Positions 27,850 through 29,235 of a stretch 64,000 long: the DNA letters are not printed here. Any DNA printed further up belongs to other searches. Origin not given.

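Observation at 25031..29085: Fe-ADH, LicC-aminotransferase fusion and opine-dehydrogenase-like enzyme as tailoring steps on phosphonoacetaldehyde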

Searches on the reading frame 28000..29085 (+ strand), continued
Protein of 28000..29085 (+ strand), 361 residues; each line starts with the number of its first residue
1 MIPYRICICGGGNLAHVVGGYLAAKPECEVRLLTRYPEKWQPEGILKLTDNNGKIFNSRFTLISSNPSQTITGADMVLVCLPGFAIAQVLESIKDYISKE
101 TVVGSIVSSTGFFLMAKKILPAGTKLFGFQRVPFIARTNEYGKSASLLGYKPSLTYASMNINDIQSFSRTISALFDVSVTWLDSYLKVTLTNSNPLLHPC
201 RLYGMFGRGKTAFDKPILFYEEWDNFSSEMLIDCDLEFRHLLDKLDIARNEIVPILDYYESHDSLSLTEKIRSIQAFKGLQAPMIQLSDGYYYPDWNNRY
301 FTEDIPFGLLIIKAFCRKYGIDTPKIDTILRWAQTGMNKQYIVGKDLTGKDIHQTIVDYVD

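Call 24: find_encoding_contigs(protein=P0043, flank=10000, max_places=3)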
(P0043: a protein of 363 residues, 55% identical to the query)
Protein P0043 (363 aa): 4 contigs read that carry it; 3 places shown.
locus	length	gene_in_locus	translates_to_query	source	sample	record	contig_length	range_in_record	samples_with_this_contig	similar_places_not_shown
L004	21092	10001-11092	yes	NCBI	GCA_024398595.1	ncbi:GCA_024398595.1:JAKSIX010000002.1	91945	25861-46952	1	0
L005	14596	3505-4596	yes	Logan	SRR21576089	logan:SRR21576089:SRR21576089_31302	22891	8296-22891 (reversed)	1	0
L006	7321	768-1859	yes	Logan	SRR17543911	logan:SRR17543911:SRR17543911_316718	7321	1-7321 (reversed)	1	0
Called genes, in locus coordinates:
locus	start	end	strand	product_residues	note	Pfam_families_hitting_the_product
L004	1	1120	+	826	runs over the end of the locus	PF01588:tRNA_bind, PF03483:B3_4, PF03484:B5, PF17759:tRNA_synthFbeta, PF03147:FDX-ACB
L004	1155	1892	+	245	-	PF20772:TACO1_YebC_N, PF01709:Transcrip_reg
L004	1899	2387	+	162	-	PF09719:C_GCAxxG_C_C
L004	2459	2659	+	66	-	PF10771:DUF2582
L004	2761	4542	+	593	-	PF00009:GTP_EFTU, PF00071:Ras (weak), PF03144:GTP_EFTU_D2, PF00679:EFG_C, PF06421:LepA_C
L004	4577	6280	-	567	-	PF00501:AMP-binding, PF23562:AMP-binding_C_3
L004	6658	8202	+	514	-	PF01554:MatE (weak)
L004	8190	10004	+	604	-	PF00483:NTP_transferase, PF12804:NTP_transf_3, PF00155:Aminotran_1_2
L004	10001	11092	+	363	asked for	PF02317:Octopine_DH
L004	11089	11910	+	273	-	PF04991:LicD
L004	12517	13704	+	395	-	PF00106:adh_short, PF13561:adh_short_C2, PF01467:CTP_transf_like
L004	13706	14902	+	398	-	PF04464:Glyphos_transf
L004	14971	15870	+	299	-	PF00535:Glycos_transf_2, PF10111:Glyco_tranf_2_2 (weak), PF13641:Glyco_tranf_2_3, PF13632:Glyco_trans_2_3 (weak)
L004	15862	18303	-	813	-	PF09586:YfhO (weak)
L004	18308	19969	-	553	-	PF00501:AMP-binding, PF23562:AMP-binding_C_3 (faint)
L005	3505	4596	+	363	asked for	PF02317:Octopine_DH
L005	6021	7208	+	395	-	PF00106:adh_short, PF13561:adh_short_C2, PF01467:CTP_transf_like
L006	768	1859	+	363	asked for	PF02317:Octopine_DH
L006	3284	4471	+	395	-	PF00106:adh_short, PF13561:adh_short_C2, PF01467:CTP_transf_like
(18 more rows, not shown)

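Call 31: find_related_loci(query=A1, collection=genome_contigs, flank=10000)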
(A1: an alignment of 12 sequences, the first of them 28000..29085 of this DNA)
Query A1 (361 aa) in genome_contigs; peptide patterns used: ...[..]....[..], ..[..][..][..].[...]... (x = any residue, [..] = any of these).
541 stretches matched a pattern; 513 encode a relative of the query (tblastn E <= 1e-3); the best 80 are kept; 80 distinct loci.
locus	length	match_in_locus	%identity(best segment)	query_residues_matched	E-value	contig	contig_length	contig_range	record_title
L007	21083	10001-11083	99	1-361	0e+0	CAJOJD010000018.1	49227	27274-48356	uncultured Bacteroidaceae bacterium isolate Red_deer_4_mag_217 genome assembly, contig: scaffold_4831, whole genome shot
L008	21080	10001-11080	74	1-360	0e+0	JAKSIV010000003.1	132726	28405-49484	MAG: Bacteroidaceae bacterium isolate Horse_feces30 MAG030_3, whole genome shotgun sequence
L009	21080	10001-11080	72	1-360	1e-180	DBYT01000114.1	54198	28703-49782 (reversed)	MAG TPA_asm: Bacteroidales bacterium UBA1179 UBA1179_contig_395, whole genome shotgun sequence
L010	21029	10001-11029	72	1-343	4e-172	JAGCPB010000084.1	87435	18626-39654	MAG: Bacteroidaceae bacterium isolate RGIG9993 Yak_Reticulum-4__c648063, whole genome shotgun sequence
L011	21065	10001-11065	59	6-360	1e-145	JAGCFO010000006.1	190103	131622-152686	MAG: Bacteroidaceae bacterium isolate RGIG9746 Yak_Omasum-4__c172403, whole genome shotgun sequence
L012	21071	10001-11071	55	5-360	2e-133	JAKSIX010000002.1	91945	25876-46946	MAG: Bacteroidaceae bacterium isolate Horse_feces32 MAG032_2, whole genome shotgun sequence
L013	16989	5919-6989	57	5-360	7e-133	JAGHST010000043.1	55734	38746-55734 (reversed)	MAG: Candidatus Cacconaster caballi isolate E2_MB2_69 c_000000025422, whole genome shotgun sequence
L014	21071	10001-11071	54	5-360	1e-130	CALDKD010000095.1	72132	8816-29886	MAG TPA_asm: uncultured Bacteroidales bacterium isolate SRR6425802_bin.92_CONCOCT_v1.1_MAG genome assembly, contig: ERZ1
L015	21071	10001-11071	54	5-360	1e-128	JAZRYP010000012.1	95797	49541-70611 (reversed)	MAG: Bacteroidaceae bacterium isolate T1900044949_TA20190002.MAGScoT_cleanbin_000064 SGB_3551_k141_1756673, whole genome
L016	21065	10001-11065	52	6-360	4e-123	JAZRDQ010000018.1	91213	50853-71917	MAG: Bacteroidaceae bacterium isolate T1900045506_YK20190200.MAGScoT_cleanbin_000012 SGB_7529_k141_1624452, whole genome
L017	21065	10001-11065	52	6-360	4e-123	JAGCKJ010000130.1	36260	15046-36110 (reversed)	MAG: Bacteroidaceae bacterium isolate RGIG9871 Yak_Rectum-3__c511404, whole genome shotgun sequence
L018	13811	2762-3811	54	5-355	2e-119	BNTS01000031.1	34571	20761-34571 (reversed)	Bacteroidia bacterium MS495-74 DNA, sequence031, whole genome shotgun sequence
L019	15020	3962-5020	50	6-360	3e-117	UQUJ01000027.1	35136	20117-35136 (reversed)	uncultured Alistipes sp. isolate UMGS648 genome assembly, contig: NODE_113_length_35136_cov_7.540777, whole genome shotg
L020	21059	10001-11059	49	6-360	2e-116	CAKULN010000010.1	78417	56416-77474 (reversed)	MAG: uncultured Bacteroidales bacterium isolate REFINED_METABAT215_TOP10_CONTIGS_1500_ASSEMBLY_K77_MERGED__Hadza_MoBio_C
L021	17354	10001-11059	49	6-360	2e-116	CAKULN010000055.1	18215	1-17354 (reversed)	MAG: uncultured Bacteroidales bacterium isolate REFINED_METABAT215_TOP10_CONTIGS_1500_ASSEMBLY_K77_MERGED__Hadza_MoBio_C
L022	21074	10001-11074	47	1-360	5e-116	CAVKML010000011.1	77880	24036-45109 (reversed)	uncultured bacterium isolate H07686-L1_cleanbin_000010 genome assembly, contig: Spades_H07686-L1_contig_104, whole genom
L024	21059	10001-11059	48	6-360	1e-114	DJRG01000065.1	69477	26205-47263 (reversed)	MAG TPA_asm: Bacteroidales bacterium UBA6366 UBA6366_contig_949, whole genome shotgun sequence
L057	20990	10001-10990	50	5-339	2e-104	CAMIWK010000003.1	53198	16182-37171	MAG: uncultured Fibrobacter sp. isolate SRR12081302_bin.21_metaWRAP_v1.3_MAG genome assembly, contig: ERZ12289775.770, w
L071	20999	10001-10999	49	5-339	2e-101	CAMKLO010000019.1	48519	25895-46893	MAG: uncultured Fibrobacter sp. isolate SRR12081298_bin.88_metaWRAP_v1.3_MAG genome assembly, contig: ERZ12289774.733, w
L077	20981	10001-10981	49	5-333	9e-101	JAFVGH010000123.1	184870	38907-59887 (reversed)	MAG: Fibrobacter sp. isolate RGIG5144 Sheep_Abomasum-4__c514338, whole genome shotgun sequence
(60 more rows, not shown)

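Call 35: search_protein_families(library=pfam, proteins=[L022:5365-6090:-, L022:6433-7740:+, L022:7746-8873:+, L022:8773-10008:+, L022:9794-11077:+, L022:11084-12526:+, L022:12523-13788:+, L022:13791-14345:-, L022:14370-15347:-, L022:15354-16565:-])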
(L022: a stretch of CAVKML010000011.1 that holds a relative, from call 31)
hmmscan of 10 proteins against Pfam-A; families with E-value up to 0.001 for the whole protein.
L022:5365-6090:- (241 aa): 3 families
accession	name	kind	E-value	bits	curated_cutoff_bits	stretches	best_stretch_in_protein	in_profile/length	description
PF12804.13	NTP_transf_3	-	2.7e-13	50.8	27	1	7-139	1-127/160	MobA-like NTP transferase domain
PF00483.29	NTP_transferase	-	1.9e-08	34.7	21.2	1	7-122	2-122/245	Nucleotidyl transferase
PF01128.25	IspD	-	9.3e-05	22.7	27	1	7-67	3-62/221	2-C-methyl-D-erythritol 4-phosphate cytidylyltransferase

L022:6433-7740:+ (435 aa): 2 families
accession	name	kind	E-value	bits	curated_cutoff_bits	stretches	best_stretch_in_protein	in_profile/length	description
PF13714.12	PEP_mutase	-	2.5e-53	181.6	31.5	1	149-407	1-240/240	Phosphoenolpyruvate phosphomutase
PF01467.32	CTP_transf_like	-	1.7e-10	41.7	21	1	12-131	7-130/133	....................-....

L022:7746-8873:+ (375 aa): 2 families
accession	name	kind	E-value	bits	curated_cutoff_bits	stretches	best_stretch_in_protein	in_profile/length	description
PF02775.26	TPP_enzyme_C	-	1.6e-18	67.4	21.9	1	230-345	25-151/151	Thiamine pyrophosphate enzyme, C-terminal TPP binding domain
PF02776.23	TPP_enzyme_N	-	2e-13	50.6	26.8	1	6-117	6-111/119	Thiamine pyrophosphate enzyme, N-terminal TPP binding domain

L022:8773-10008:+ (411 aa): 3 families
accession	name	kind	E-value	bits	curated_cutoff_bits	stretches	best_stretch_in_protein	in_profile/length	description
PF00266.25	Aminotran_5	-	1.8e-28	100.1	21.5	1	72-325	37-293/371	Aminotransferase class-V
PF01212.27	Beta_elim_lyase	-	2.6e-05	24.1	27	1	97-251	46-214/288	Beta-eliminating lyase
PF01053.26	Cys_Met_Meta_PP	-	0.00023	20.3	27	1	99-235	68-198/381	Cys/Met metabolism PLP-dependent enzyme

L022:9794-11077:+ (427 aa): 3 families
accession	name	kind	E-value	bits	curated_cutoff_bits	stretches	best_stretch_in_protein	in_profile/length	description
PF02317.23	Octopine_DH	-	4.8e-32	111.5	30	1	251-403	3-149/150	NAD/NADP octopine/nopaline dehydrogenase, alpha-helical domain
PF02558.23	ApbA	-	8.6e-09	35.6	22.2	1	75-173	1-98/150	Ketopantoate reductase PanE/ApbA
PF03807.23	F420_oxidored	-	0.00038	21.4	21.6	1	74-168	1-86/94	NADP oxidoreductase coenzyme F420-dependent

L022:11084-12526:+ (480 aa): 2 families
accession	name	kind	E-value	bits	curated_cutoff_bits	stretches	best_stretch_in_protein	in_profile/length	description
PF13440.11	Polysacc_synt_3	-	1e-92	311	23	1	33-325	1-293/293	Polysaccharide biosynthesis protein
PF01943.22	Polysacc_synt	-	7.2e-35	121.2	28.2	1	11-275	3-273/274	Polysaccharide biosynthesis protein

L022:12523-13788:+ (421 aa): 1 family
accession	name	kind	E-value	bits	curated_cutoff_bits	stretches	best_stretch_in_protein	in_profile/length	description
PF04464.20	Glyphos_transf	-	7.6e-12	45.3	22.1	1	189-407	150-357/367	CDP-Glycerol:Poly(glycerophosphate) glycerophosphotransferase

L022:13791-14345:- (184 aa): 2 families
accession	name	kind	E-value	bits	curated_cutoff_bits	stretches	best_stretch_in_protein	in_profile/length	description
PF00132.30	Hexapep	-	1.1e-09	38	27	1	128-161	2-35/36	Bacterial transferase hexapeptide (six repeats)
PF14602.12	Hexapep_2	-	2e-05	24.6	27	0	128-161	2-33/34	Hexapeptide repeat of succinyl-transferase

L022:14370-15347:- (325 aa): 2 families
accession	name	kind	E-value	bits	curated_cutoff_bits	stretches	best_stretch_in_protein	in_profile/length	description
PF00535.33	Glycos_transf_2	-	1.7e-31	109.8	23.3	1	7-180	1-161/168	Glycosyl transferase family 2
PF10111.15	Glyco_tranf_2_2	-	9.3e-10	38.9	27.3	1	7-125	1-118/276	Glycosyltransferase like family 2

L022:15354-16565:- (403 aa): 5 families
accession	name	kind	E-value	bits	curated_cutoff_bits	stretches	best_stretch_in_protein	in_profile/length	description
PF13692.12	Glyco_trans_1_4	-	1.5e-21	77.6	27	1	233-371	2-140/142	Glycosyl transferases group 1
PF00534.26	Glycos_transf_1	-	4.6e-20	72.3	26.4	1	221-351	3-135/172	Glycosyl transferases group 1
PF13579.12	Glyco_trans_4_4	-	3.6e-08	34.3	29.7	1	78-198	35-147/158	Glycosyl transferase 4-like domain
PF13439.12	Glyco_transf_4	-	6.4e-08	33.2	28.5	1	99-209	46-167/170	Glycosyltransferase Family 4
PF20706.3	GT4-conflict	-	1.1e-05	25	26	1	301-375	274-340/385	Family 4 Glycosyltransferase in conflict systems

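Call 36: search_protein_families(library=pfam, proteins=[L010:5628-6746:+, L010:7301-8182:+, L010:11110-12411:+, L010:12427-13911:+, L010:13917-15053:+, L010:15082-16194:+, L010:16201-16971:+, L010:16986-18266:+, L010:18277-19044:+, L010:19075-19845:+])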
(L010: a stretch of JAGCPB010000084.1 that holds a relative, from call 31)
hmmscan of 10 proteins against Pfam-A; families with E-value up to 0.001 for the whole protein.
L010:5628-6746:+ (372 aa): 1 family
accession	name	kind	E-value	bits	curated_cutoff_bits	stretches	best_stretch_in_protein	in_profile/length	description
PF02547.20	Queuosine_synth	-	2.7e-122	408.4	25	1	3-370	1-322/322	Queuosine biosynthesis protein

L010:7301-8182:+ (293 aa): 1 family
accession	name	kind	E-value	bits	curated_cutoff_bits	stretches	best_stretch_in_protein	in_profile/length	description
PF04991.19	LicD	-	6.1e-38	131.6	22.6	1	44-269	1-227/227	LicD family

L010:11110-12411:+ (433 aa): 2 families
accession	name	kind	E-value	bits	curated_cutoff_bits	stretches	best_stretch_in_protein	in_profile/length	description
PF13714.12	PEP_mutase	-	2.3e-55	188.3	31.5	1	150-407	2-240/240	Phosphoenolpyruvate phosphomutase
PF01467.32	CTP_transf_like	-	2.2e-15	57.5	21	1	12-106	7-102/133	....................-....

L010:12427-13911:+ (494 aa): 3 families
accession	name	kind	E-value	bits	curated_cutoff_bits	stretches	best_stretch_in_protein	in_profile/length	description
PF04055.27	Radical_SAM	-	2.2e-19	70.7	29.5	1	44-179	2-143/166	Radical SAM superfamily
PF01467.32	CTP_transf_like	-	8.9e-13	49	21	1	359-446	6-94/133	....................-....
PF13186.11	SPASM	-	1.5e-05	25.6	21.5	1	245-310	1-66/67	Iron-sulfur cluster-binding domain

L010:13917-15053:+ (378 aa): 2 families
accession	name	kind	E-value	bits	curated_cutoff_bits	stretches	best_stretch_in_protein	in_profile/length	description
PF02775.26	TPP_enzyme_C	-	1.7e-18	67.3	21.9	1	213-348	9-151/151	Thiamine pyrophosphate enzyme, C-terminal TPP binding domain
PF02776.23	TPP_enzyme_N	-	2.8e-15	56.6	26.8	1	7-117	7-111/119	Thiamine pyrophosphate enzyme, N-terminal TPP binding domain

L010:15082-16194:+ (370 aa): 2 families
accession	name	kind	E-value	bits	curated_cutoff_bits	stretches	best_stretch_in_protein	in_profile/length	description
PF01041.23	DegT_DnrJ_EryC1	-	8.5e-100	334.9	19.8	1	17-367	5-359/360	DegT/DnrJ/EryC1/StrS aminotransferase family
PF00155.27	Aminotran_1_2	-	5.2e-05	23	19.7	1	37-167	42-196/361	Aminotransferase class I and II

L010:16201-16971:+ (256 aa): 3 families
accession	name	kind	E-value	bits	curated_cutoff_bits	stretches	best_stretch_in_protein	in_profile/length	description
PF13483.12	Lactamase_B_3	-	4.3e-14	53.2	24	1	18-218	2-160/160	Beta-lactamase superfamily domain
PF12706.13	Lactamase_B_2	-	4.5e-13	49.7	27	1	69-219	30-200/200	Beta-lactamase superfamily domain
PF00753.33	Lactamase_B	-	0.00011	22.6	22.7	0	70-83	44-57/196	Metallo-beta-lactamase superfamily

L010:16986-18266:+ (426 aa): 4 families
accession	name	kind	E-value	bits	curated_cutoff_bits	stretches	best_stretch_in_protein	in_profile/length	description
PF02786.22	CPSase_L_D2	-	3.2e-08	33.8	19.8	1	137-305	33-201/211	Carbamoyl-phosphate synthase L chain, ATP binding domain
PF07478.18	Dala_Dala_lig_C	-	3.9e-07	30.2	24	1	138-193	32-84/204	D-ala D-ala ligase C-terminus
PF13535.11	ATP-grasp_4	-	2.5e-05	24.4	27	1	142-262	2-131/160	ATP-grasp domain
PF18603.7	LAL_C2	-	0.00072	20.2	29.4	0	339-372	8-41/78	L-amino acid ligase C-terminal domain 2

L010:18277-19044:+ (255 aa): 3 families
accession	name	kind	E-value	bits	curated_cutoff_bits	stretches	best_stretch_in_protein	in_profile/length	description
PF13561.12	adh_short_C2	-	2e-40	139.3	27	1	17-253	6-235/236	Enoyl-(Acyl carrier protein) reductase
PF00106.31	adh_short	-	2e-36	125.8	26.6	1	8-199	1-192/195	short chain dehydrogenase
PF08659.16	KR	-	1.8e-09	38.2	22.6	1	10-169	3-162/180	KR domain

L010:19075-19845:+ (256 aa): 1 family
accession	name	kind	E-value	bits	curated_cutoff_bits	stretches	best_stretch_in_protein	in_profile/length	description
PF04991.19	LicD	-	2e-27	97.2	22.6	1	28-235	2-227/227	LicD family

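Call 67: predict_structure(alignment_id=A1)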
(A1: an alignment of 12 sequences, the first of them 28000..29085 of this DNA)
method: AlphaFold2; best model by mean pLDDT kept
length: 361 residues; sequences in the alignment: 12
mean_pLDDT: 92.3   pTM: 0.88
mean pLDDT of the five models: 92.3, 91.6, 90.8, 88.6, 84.5
residues with pLDDT >= 90: 282; 70-90: 76; 50-70: 3; < 50: 0
segments of 3 or more residues with pLDDT < 50: none
pLDDT, mean of each block of 10 residues (from residue 1): 89 89 95 94 91 92 97 96 85 96 91 94 95 87 89 93 96 94 92 84 90 93 96 97 93 92 97 88 95 93 88 94 96 94 93 91 69
secondary structure, 60 per line:
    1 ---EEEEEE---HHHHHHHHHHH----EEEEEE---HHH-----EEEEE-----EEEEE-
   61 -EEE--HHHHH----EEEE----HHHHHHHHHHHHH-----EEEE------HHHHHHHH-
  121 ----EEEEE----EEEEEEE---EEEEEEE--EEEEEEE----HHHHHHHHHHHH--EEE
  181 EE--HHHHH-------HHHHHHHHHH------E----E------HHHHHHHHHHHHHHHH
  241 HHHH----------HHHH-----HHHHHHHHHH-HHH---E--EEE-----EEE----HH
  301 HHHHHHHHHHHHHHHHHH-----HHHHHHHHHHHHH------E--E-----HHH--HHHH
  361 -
elements in order: E4-9 H13-23 E28-33 E45-49 E55-59 E62-64 H67-71 E76-79 H84-96 E102-105 H112-119 E125-129 E134-140 E144-150 E153-159 H164-175 E178-182 H185-189 H197-206 H225-244 H255-258 H264-273 E284-286 E292-294 H299-318 H324-336 H357-360

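Call 69: search_protein_representatives(protein=window:28000-29085:+)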
Query: 361 residues. Proteins with E-value up to 0.001 (for the whole library): 1516; up to 1e-10: 859; up to 1e-30: 343. The best 150 are listed.
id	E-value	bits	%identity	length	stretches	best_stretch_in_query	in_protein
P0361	1.7e-100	353.0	48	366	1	3-355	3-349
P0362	2.8e-97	342.5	47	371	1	5-355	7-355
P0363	8.7e-90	317.8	47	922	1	5-336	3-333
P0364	1.7e-87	310.3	46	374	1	5-342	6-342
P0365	4.1e-85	302.4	47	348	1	6-335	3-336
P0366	1.2e-84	300.9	42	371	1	5-353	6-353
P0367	2.5e-83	296.6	42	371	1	4-354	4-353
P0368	5.3e-83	295.5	42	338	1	5-340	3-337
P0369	1.8e-82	293.7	45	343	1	5-333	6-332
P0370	2.2e-82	293.4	44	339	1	5-338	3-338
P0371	2.1e-81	290.2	44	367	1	5-356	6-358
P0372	3.9e-81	289.3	45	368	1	4-355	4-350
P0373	5.6e-81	288.8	45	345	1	6-338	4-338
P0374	6.3e-80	285.4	43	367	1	5-343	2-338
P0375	1.2e-79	284.4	44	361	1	6-345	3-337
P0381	5.4e-71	256.0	45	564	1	47-333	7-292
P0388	2.8e-68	247.1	42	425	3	6-161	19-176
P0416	6.1e-59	216.3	38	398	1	5-356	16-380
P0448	1.1e-50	189.1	34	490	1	5-339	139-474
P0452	4.5e-50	187.2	33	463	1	5-316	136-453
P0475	9.3e-48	179.5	37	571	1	4-331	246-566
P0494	1.4e-45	172.4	33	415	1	6-355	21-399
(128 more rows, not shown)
